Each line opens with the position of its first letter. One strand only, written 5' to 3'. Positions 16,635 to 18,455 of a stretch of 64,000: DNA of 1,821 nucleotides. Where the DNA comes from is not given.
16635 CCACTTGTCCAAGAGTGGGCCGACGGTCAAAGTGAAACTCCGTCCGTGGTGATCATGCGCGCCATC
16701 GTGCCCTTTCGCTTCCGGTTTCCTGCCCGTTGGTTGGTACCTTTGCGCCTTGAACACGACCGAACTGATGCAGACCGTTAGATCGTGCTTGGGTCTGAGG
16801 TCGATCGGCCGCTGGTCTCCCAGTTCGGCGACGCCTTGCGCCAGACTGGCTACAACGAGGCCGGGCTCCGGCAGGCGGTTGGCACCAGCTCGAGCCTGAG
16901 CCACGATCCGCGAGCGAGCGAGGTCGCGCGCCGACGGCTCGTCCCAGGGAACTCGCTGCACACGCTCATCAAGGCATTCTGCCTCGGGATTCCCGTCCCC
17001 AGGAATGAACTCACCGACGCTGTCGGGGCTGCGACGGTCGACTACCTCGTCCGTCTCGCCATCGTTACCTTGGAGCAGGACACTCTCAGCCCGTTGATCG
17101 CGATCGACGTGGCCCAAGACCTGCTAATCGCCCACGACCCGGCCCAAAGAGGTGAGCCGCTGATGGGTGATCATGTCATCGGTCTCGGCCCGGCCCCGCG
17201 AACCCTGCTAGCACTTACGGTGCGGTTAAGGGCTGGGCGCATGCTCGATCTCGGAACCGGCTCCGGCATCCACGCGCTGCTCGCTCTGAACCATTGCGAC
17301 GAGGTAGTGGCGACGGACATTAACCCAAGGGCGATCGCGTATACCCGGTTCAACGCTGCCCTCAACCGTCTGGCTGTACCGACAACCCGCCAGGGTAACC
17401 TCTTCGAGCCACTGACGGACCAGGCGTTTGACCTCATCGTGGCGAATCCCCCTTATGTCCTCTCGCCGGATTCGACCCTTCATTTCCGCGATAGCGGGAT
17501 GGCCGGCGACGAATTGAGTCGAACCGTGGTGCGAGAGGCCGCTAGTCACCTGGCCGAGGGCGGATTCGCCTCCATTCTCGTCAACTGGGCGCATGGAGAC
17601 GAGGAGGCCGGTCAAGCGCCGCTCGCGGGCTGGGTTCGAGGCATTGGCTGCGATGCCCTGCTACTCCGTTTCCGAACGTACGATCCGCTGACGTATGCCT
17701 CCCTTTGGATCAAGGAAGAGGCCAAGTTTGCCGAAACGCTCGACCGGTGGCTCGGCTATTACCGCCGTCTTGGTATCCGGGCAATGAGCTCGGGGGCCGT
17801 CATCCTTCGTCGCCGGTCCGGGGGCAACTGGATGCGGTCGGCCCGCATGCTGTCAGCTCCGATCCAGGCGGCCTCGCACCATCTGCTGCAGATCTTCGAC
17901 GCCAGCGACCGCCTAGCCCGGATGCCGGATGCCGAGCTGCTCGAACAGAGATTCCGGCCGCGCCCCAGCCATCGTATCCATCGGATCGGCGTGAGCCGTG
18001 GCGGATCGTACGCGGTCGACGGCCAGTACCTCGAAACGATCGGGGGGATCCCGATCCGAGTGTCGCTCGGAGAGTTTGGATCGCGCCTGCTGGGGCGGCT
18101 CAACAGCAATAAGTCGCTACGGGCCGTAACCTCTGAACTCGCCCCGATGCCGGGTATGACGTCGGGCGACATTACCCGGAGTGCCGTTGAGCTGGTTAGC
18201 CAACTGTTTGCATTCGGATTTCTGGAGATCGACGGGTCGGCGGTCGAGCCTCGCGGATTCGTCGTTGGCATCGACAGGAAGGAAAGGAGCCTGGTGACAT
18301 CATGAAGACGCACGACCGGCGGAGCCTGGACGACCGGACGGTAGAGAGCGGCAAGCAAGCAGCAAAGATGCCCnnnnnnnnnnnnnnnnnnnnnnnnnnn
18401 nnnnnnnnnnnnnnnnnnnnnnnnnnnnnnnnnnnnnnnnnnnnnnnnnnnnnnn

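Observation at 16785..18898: Candidate novel RiPP-like module: RRE-containing NPPY methyltransferase translationally coupled to a multi-core repeat precursor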

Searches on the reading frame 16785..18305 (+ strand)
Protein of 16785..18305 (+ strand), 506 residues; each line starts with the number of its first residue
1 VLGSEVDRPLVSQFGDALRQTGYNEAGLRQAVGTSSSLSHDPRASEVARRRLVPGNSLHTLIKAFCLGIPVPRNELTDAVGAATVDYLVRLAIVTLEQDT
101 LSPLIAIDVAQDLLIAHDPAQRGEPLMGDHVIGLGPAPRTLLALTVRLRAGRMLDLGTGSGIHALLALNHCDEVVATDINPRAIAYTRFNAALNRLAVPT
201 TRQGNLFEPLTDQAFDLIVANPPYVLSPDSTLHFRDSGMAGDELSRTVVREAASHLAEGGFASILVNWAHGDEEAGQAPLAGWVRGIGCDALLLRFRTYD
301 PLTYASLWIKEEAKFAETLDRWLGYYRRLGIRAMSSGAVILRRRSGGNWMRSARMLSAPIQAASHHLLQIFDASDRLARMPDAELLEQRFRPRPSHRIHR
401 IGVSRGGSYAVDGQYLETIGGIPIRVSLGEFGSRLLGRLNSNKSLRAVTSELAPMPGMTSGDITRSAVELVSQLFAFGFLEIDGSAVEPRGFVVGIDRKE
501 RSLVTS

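Call 3: search_protein_families(library=pfam, proteins=[window:16785-18305:+], max_evalue=1)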
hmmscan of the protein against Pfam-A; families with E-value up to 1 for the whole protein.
window:16785-18305:+ (506 aa): 14 families
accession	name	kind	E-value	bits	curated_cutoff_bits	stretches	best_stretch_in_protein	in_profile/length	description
PF05175.20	MTS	-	3.3e-14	53.3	23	1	146-268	28-142/170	Methyltransferase small domain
PF13847.12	Methyltransf_31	-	1.3e-09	38.3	27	1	151-230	5-90/145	Methyltransferase domain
PF06325.19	PrmA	-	2e-08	34.5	22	1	152-221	164-233/296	Ribosomal protein L11 methyltransferase (PrmA)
PF23186.1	DUF7059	-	1.1e-07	32.3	27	1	21-101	2-82/85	Domain of unknown function (DUF7059)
PF08241.18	Methyltransf_11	-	1.2e-07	32.7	21.2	1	154-221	1-67/95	Methyltransferase domain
PF13649.12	Methyltransf_25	-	5.9e-07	30.5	27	1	154-222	2-73/97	Methyltransferase domain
PF08242.18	Methyltransf_12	-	8.1e-06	26.9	30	1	154-221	1-72/98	Methyltransferase domain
PF01170.24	UPF0020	-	0.00067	19.9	22.3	1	173-263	78-163/197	RMKL-like, methyltransferase domain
PF13489.12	Methyltransf_23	-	0.0019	18.4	27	1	143-221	16-88/164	Methyltransferase domain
PF07669.17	Eco57I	-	0.0039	17.7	25.3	1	210-228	70-88/171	Eco57I restriction-modification methylase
PF03602.21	Cons_hypoth95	-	0.011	15.8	24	1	147-225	39-124/182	Conserved hypothetical protein 95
PF03848.20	TehB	-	0.058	13.2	20.4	1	148-220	29-101/193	Tellurite resistance protein TehB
PF25004.1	DUF7782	-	0.076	13.7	27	1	377-480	10-118/120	Domain of unknown function (DUF7782)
PF02475.24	TRM5-TYW2_MTfase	-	0.076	13.4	28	1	153-197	40-86/164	TRM5/TYW2 methyltransferase domain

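Call 4: search_protein_families(library=ncbifam, proteins=[window:16785-18305:+], max_evalue=1)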
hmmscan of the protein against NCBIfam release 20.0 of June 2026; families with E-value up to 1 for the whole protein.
window:16785-18305:+ (506 aa): 37 families (the best 25 are shown)
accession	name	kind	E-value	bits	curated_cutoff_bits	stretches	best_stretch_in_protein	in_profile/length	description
NF011529.0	PRK14968.1-3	equivalog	3.1e-19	69.2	162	1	147-266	32-156/198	putative methyltransferase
TIGR03534.1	RF_mod_PrmC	equivalog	2e-17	63.5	199.1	1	151-231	90-173/253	peptide chain release factor N(5)-glutamine methyltransferase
TIGR00537.1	hemK_rel_arch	hypoth_equivalog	2.7e-15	56.5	87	1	146-271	16-145/179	HemK2/MTQ2 family protein methyltransferase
TIGR00536.1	hemK_fam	subfamily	4.6e-14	52.2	115.5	1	151-233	116-201/286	HemK family protein methyltransferase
TIGR03533.1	L3_gln_methyl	equivalog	3e-13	49.8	229.7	1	150-229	122-204/284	50S ribosomal protein L3 N(5)-glutamine methyltransferase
NF011527.0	PRK14968.1-1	equivalog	1.9e-12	47.3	242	1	141-266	23-151/192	putative methyltransferase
NF011530.0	PRK14968.1-4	equivalog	1.9e-10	40.4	243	1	150-267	40-158/202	putative methyltransferase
NF002421.0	PRK01544.1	equivalog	1.3e-08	34.1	567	1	149-226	138-218/524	bifunctional peptide chain release factor N(5)-glutamine methyltransferase PrmC/tRNA (guanosine(46)-N7)-methyltransferase TrmB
NF011528.0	PRK14968.1-2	equivalog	3.8e-08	33.1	171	1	149-226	37-119/205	putative methyltransferase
NF001790.0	PRK00517.3-3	equivalog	9.5e-08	31.7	269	1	143-221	115-198/262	50S ribosomal protein L11 methyltransferase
TIGR00406.1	prmA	equivalog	9.9e-08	31.8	183.15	1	150-221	160-232/288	50S ribosomal protein L11 methyltransferase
NF001785.0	PRK00517.2-2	equivalog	2.4e-07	30.2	188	1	145-221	141-218/282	50S ribosomal protein L11 methyltransferase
NF001786.0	PRK00517.2-4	equivalog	1.8e-06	27.3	327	1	150-221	144-213/277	50S ribosomal protein L11 methyltransferase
NF007023.0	PRK09489.1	equivalog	3.4e-06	26.5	295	1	147-267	194-304/342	16S rRNA (guanine(1207)-N(2))-methyltransferase RsmC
NF001784.0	PRK00517.2-1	equivalog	3.5e-06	26.7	244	1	152-221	154-228/290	50S ribosomal protein L11 methyltransferase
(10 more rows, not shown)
